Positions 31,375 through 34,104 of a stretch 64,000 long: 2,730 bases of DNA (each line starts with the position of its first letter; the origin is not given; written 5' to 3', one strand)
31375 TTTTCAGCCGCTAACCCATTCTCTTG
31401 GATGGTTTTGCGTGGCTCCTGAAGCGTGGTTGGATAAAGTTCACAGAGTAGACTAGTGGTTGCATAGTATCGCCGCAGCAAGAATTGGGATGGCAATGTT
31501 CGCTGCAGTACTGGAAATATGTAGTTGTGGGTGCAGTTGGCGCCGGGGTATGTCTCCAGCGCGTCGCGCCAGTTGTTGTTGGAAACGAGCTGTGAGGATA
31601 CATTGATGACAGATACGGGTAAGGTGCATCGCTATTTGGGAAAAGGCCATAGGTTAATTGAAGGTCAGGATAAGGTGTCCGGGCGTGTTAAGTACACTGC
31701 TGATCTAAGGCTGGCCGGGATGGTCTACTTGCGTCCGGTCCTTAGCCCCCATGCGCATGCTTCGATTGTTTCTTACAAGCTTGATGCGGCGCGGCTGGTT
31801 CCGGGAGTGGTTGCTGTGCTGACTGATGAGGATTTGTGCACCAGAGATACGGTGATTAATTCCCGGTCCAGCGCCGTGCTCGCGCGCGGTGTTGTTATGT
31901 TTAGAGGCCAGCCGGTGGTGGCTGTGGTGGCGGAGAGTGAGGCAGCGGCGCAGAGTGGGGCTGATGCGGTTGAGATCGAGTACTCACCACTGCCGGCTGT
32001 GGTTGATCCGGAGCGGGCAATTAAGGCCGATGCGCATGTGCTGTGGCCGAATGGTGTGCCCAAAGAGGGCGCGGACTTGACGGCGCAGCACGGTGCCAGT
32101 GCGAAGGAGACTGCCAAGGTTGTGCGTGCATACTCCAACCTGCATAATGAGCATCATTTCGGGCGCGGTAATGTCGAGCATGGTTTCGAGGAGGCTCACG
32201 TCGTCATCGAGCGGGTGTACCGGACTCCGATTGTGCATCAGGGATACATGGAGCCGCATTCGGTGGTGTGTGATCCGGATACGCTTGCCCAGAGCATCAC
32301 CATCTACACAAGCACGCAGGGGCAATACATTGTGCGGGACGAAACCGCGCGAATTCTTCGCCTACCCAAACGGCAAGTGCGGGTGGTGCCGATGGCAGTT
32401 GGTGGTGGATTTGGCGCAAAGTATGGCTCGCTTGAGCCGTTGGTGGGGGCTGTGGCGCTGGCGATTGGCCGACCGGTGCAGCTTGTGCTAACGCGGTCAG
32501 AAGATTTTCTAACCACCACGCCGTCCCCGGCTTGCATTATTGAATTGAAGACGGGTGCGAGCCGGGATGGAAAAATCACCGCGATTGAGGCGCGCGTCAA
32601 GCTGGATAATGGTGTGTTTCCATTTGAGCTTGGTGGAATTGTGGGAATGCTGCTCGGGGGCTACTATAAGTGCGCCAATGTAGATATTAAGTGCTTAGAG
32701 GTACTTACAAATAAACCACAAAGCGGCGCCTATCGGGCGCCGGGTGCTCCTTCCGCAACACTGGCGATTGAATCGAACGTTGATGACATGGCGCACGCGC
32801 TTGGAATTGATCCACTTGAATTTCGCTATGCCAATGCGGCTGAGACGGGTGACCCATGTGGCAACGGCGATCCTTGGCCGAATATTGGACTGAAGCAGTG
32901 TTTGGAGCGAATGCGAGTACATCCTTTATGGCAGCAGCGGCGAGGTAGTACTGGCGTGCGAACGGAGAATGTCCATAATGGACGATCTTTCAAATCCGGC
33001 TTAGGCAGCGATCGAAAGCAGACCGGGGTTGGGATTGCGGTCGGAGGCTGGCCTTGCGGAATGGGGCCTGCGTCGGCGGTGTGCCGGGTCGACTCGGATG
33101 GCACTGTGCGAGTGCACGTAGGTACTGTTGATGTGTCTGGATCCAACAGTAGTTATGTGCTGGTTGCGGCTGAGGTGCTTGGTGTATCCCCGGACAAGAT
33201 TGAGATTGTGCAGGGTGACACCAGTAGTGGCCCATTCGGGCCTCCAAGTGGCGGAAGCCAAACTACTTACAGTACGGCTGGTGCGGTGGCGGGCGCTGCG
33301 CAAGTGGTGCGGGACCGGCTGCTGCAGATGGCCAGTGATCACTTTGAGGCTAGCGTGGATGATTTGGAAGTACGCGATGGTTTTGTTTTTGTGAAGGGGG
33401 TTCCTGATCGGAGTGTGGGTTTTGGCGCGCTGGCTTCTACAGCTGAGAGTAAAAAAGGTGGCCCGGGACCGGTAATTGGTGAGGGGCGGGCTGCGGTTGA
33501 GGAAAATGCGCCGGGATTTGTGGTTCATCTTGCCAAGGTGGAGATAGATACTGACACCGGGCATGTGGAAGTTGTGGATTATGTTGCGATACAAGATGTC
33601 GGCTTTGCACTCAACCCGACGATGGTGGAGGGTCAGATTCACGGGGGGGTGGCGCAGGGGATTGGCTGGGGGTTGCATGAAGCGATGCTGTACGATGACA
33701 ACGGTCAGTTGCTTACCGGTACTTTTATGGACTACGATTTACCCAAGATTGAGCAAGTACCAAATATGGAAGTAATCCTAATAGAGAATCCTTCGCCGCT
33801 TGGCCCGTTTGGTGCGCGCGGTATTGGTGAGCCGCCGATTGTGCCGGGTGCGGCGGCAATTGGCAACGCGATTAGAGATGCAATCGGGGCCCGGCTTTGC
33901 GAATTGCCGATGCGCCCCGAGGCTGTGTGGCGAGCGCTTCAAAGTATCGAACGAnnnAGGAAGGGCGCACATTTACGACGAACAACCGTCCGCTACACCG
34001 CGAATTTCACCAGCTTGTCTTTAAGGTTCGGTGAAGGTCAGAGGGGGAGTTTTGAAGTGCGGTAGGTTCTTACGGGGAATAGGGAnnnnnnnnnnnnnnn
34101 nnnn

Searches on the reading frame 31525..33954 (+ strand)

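Call 9: search_protein_families(library=pfam, proteins=[window:31525-33954:+], max_evalue=0.0001)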
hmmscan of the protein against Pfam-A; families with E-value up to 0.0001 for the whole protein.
window:31525-33954:+ (810 aa): 3 families
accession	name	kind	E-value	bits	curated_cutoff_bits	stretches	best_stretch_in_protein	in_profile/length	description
PF02738.23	MoCoBD_1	-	2.7e-68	230.1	27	1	208-438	11-244/244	Molybdopterin cofactor-binding domain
PF20256.3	MoCoBD_2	-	3e-68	230.8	27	1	497-746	22-283/283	Molybdopterin cofactor-binding domain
PF01315.27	Ald_Xan_dh_C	-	8.5e-26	90.9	31.3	1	52-157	1-110/110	Aldehyde oxidase and xanthine dehydrogenase, a/b hammerhead domain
